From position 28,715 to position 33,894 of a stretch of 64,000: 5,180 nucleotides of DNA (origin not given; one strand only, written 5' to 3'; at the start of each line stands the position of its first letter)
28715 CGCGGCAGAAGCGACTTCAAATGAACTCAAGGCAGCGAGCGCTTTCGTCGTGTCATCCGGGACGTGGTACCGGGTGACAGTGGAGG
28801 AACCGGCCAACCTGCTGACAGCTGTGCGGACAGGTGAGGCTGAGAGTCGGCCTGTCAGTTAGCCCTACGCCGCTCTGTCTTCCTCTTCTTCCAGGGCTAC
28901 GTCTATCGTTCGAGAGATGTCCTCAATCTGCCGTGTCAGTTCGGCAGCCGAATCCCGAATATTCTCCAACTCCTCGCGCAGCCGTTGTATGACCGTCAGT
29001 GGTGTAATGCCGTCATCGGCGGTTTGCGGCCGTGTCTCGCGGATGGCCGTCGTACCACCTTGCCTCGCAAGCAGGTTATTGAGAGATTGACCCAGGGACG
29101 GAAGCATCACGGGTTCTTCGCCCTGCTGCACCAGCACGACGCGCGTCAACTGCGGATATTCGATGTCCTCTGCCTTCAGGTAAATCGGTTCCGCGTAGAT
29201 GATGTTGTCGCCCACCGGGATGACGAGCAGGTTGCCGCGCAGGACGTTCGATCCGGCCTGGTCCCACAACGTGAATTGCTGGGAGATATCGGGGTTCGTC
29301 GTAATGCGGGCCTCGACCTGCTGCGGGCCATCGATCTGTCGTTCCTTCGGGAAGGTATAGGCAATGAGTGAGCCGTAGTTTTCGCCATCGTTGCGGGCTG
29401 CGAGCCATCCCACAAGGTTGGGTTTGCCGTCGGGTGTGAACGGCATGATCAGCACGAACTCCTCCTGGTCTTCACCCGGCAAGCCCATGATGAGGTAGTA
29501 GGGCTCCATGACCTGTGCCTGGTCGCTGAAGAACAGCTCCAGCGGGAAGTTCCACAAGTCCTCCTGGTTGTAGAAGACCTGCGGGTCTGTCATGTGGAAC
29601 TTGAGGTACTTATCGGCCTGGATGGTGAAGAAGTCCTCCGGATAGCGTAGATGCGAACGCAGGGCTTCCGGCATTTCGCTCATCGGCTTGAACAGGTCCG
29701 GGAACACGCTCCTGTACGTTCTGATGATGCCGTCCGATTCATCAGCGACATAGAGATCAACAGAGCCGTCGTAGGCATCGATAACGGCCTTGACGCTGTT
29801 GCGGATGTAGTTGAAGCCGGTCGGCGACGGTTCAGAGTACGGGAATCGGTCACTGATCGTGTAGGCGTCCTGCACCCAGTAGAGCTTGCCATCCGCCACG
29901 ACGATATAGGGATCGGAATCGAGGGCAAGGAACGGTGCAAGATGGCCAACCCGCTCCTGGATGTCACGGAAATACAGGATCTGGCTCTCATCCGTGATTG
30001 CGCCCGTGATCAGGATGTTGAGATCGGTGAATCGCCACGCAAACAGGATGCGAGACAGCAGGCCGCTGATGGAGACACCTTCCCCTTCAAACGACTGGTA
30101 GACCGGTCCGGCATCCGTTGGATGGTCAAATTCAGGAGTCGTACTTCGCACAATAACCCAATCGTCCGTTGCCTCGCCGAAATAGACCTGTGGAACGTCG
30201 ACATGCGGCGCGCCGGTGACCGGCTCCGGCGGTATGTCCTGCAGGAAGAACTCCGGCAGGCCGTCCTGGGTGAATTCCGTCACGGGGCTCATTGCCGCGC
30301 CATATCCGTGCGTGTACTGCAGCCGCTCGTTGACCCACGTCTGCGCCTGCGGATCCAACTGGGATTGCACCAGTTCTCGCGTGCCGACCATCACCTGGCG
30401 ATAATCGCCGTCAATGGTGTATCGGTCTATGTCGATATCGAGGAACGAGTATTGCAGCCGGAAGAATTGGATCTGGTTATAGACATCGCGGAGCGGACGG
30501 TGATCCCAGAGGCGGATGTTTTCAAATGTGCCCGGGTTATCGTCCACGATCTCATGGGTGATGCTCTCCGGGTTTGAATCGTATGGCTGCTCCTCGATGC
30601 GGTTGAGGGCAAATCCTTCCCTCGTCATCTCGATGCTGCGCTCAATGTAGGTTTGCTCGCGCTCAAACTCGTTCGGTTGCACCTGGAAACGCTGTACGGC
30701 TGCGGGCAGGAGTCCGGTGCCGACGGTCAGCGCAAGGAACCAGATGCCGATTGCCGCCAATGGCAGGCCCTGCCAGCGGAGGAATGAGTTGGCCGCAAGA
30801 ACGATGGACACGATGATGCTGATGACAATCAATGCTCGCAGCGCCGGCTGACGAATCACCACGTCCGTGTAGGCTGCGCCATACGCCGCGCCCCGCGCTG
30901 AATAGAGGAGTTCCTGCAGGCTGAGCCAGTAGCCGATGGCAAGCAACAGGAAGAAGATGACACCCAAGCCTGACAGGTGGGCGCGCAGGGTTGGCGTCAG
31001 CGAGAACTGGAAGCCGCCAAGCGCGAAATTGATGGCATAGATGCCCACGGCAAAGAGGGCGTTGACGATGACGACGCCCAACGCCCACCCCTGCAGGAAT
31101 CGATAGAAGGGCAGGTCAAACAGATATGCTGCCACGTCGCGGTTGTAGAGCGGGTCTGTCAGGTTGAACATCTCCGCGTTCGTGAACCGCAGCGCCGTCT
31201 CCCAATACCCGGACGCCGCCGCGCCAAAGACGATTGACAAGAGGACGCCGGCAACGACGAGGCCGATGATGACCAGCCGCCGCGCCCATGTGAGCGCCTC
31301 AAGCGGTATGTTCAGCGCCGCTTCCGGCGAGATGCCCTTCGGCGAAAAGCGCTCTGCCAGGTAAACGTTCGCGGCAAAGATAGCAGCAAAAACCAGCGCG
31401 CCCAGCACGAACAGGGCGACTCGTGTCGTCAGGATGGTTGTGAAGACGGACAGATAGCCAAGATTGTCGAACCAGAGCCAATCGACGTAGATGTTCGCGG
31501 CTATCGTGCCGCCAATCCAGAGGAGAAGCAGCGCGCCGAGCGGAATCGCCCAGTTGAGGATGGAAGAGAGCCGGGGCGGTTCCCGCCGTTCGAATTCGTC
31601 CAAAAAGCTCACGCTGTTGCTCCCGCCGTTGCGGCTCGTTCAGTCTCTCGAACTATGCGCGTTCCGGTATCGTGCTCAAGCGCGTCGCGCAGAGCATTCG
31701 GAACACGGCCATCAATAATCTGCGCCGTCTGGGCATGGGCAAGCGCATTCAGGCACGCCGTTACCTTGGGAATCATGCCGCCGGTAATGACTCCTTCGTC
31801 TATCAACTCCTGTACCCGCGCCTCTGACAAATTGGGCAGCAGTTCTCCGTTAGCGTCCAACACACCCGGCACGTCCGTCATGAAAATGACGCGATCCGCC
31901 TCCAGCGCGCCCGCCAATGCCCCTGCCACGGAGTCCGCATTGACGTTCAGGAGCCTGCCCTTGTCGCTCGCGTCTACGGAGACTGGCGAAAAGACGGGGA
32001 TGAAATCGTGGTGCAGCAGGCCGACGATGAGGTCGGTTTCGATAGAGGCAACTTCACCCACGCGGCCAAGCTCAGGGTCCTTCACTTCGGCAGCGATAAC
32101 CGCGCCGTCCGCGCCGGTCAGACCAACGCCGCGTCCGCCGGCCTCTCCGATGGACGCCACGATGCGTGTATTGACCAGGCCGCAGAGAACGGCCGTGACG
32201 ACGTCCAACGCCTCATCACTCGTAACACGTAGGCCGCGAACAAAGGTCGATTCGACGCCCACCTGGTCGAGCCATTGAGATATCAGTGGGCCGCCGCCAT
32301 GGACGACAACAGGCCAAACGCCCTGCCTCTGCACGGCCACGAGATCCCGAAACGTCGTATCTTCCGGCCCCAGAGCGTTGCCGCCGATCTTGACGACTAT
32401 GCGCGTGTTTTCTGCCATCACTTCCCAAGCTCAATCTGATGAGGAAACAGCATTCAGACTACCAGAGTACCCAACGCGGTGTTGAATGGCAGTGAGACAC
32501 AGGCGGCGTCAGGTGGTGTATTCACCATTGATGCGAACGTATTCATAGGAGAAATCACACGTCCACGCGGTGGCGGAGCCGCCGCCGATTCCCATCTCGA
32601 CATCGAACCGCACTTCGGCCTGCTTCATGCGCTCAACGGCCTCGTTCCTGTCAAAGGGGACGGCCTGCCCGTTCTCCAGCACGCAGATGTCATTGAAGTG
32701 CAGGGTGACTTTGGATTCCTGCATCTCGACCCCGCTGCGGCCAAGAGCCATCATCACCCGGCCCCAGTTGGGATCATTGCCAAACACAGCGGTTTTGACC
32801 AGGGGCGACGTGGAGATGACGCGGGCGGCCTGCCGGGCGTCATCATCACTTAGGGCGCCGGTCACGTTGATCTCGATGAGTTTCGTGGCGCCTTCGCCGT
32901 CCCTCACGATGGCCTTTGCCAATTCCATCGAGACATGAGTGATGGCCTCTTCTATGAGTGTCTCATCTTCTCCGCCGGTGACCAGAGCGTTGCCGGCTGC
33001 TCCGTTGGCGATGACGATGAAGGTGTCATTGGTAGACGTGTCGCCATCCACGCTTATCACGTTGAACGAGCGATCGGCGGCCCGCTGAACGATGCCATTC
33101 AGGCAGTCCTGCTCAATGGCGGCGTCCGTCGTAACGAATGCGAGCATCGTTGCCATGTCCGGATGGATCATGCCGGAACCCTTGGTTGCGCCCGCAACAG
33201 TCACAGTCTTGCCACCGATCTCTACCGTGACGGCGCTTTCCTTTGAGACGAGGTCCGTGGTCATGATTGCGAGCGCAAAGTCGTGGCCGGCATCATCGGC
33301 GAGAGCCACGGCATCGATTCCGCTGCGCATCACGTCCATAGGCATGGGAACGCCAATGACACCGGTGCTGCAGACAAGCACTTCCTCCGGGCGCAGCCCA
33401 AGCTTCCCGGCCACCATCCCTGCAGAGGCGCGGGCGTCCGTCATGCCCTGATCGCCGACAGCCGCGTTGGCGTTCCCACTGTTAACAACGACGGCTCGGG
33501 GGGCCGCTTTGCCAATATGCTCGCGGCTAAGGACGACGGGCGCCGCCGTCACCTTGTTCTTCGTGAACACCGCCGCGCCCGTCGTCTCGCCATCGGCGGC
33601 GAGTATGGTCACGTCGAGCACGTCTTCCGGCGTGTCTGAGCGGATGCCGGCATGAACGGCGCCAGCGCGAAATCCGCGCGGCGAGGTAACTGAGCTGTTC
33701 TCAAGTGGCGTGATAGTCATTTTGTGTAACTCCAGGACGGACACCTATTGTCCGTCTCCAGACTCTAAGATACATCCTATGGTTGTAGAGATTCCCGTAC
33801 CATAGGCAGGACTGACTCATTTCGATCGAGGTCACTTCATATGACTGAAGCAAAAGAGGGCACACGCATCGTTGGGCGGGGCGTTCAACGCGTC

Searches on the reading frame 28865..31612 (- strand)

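Call 22: search_protein_families(library=pfam, proteins=[window:28865-31612:-], max_evalue=0.00001)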
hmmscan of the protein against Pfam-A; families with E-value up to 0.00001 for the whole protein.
window:28865-31612:- (915 aa): 1 family
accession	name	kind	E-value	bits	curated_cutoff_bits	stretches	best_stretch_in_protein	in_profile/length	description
PF03699.18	UPF0182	-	6.4e-283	941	27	1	25-783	5-770/770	Uncharacterised protein family (UPF0182)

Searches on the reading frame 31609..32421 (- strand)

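Call 22: search_protein_families(library=pfam, proteins=[window:31609-32421:-], max_evalue=0.00001)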
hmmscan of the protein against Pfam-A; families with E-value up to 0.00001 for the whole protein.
window:31609-32421:- (270 aa): 1 family
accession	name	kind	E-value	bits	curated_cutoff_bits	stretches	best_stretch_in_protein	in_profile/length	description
PF00696.33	AA_kinase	-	2.7e-47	161.9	24.9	1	7-236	2-233/234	Amino acid kinase family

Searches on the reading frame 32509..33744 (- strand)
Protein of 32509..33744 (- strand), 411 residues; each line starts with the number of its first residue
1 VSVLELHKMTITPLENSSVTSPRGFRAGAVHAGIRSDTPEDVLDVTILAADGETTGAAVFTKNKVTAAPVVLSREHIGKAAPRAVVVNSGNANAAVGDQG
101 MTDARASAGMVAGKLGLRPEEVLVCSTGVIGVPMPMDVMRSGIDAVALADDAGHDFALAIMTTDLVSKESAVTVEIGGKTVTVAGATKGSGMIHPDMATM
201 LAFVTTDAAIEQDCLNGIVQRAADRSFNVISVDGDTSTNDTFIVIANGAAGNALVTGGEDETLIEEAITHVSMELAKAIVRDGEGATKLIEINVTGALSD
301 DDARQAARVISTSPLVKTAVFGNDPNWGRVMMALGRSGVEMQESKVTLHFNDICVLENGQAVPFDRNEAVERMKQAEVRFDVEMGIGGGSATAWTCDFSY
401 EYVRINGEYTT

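Call 22: search_protein_families(library=pfam, proteins=[window:32509-33744:-], max_evalue=0.00001)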
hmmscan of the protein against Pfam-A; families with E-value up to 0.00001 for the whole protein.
window:32509-33744:- (411 aa): 1 family
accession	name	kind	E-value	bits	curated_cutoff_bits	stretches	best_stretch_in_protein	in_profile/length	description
PF01960.23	ArgJ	-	1.7e-145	484.9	32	1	27-411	2-377/377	ArgJ family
